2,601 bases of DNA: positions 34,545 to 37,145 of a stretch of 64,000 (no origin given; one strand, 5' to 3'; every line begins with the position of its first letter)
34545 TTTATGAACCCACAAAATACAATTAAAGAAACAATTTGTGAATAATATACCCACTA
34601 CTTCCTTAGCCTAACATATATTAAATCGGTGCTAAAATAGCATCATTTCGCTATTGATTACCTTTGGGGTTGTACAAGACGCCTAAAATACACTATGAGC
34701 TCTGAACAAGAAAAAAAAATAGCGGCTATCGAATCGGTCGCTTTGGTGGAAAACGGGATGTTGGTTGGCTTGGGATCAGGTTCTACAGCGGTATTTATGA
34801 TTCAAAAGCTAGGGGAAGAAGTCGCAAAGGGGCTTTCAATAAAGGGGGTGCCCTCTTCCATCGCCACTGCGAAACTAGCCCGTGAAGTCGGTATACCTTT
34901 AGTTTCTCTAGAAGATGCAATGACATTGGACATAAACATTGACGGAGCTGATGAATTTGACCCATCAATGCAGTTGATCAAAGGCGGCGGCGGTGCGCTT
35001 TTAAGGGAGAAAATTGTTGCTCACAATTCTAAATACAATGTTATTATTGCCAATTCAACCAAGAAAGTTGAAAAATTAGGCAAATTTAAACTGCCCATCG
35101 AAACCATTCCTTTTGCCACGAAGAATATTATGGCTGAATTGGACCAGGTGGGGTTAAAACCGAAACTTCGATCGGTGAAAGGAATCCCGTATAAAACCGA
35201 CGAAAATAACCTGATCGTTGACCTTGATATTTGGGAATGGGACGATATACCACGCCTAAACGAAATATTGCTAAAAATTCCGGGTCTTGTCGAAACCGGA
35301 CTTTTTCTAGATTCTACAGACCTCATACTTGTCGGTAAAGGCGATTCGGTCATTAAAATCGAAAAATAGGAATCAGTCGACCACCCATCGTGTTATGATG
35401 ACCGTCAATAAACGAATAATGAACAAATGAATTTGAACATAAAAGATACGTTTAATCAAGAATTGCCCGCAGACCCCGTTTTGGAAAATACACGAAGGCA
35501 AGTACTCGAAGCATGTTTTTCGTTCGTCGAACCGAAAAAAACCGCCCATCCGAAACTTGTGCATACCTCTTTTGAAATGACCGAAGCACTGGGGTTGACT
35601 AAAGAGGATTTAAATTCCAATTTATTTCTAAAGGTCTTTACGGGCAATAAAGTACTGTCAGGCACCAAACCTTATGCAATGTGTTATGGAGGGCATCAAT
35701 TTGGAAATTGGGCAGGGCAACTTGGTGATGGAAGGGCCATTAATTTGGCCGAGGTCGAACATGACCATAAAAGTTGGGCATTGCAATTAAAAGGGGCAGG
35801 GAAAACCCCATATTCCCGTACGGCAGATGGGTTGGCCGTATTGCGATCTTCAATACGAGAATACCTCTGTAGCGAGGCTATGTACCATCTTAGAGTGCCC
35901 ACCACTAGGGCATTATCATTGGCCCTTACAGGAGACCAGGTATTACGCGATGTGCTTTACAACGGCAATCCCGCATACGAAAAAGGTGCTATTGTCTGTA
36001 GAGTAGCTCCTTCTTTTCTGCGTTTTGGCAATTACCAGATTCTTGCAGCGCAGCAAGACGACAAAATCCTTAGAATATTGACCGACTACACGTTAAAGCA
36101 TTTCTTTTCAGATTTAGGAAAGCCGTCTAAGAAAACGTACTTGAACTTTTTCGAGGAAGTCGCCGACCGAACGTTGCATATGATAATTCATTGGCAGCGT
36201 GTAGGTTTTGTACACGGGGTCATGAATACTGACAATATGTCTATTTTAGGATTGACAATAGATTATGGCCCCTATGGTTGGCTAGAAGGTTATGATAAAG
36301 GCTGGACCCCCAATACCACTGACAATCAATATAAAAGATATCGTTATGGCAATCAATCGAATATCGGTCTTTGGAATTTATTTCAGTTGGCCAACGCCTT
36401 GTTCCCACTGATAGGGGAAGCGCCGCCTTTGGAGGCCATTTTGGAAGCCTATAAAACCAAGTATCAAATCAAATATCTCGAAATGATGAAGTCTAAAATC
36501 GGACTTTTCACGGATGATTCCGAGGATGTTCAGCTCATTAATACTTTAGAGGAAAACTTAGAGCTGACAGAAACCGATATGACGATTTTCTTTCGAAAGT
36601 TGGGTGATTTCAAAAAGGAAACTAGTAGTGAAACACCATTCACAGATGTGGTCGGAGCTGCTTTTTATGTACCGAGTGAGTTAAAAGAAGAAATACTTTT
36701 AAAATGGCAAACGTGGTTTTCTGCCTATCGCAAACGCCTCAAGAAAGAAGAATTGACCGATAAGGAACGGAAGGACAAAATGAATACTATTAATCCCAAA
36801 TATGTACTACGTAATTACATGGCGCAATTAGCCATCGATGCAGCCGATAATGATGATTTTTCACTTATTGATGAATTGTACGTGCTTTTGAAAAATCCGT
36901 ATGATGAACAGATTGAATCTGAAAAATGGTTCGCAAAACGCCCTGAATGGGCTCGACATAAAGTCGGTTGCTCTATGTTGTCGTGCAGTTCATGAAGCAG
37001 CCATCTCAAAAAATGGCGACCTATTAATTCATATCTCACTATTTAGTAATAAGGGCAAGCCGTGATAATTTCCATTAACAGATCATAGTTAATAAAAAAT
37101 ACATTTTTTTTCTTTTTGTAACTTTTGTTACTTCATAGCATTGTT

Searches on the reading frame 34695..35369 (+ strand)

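Call 7: search_protein_families(library=pfam, proteins=[window:34695-35369:+])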
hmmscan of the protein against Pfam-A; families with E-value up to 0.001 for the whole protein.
window:34695-35369:+ (224 aa): 1 family
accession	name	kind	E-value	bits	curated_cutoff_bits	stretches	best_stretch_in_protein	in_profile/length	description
PF06026.20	Rib_5-P_isom_A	-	1.3e-55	188.1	26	1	51-217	2-172/173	Ribose 5-phosphate isomerase A (phosphoriboisomerase A)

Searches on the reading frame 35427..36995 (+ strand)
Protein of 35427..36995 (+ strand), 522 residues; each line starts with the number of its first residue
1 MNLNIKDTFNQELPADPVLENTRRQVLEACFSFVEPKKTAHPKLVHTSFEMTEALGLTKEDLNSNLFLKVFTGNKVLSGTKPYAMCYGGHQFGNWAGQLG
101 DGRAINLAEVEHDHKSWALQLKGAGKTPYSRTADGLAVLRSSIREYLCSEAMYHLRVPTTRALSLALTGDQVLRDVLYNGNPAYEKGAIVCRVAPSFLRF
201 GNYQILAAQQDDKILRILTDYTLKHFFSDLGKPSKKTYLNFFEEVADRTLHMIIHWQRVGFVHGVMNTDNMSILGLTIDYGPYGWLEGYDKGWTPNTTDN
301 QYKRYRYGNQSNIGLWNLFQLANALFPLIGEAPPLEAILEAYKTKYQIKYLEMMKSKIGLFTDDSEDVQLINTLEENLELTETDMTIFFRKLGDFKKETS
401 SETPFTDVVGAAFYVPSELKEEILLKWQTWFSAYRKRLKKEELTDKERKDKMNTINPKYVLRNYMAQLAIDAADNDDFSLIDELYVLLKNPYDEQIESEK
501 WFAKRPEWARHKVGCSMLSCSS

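Call 7: search_protein_families(library=pfam, proteins=[window:35427-36995:+])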
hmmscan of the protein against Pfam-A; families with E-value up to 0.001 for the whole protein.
window:35427-36995:+ (522 aa): 1 family
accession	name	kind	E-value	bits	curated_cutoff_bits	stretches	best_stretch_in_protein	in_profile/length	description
PF02696.19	SelO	-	6.3e-122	408.1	22.8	1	28-485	16-462/466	Protein adenylyltransferase SelO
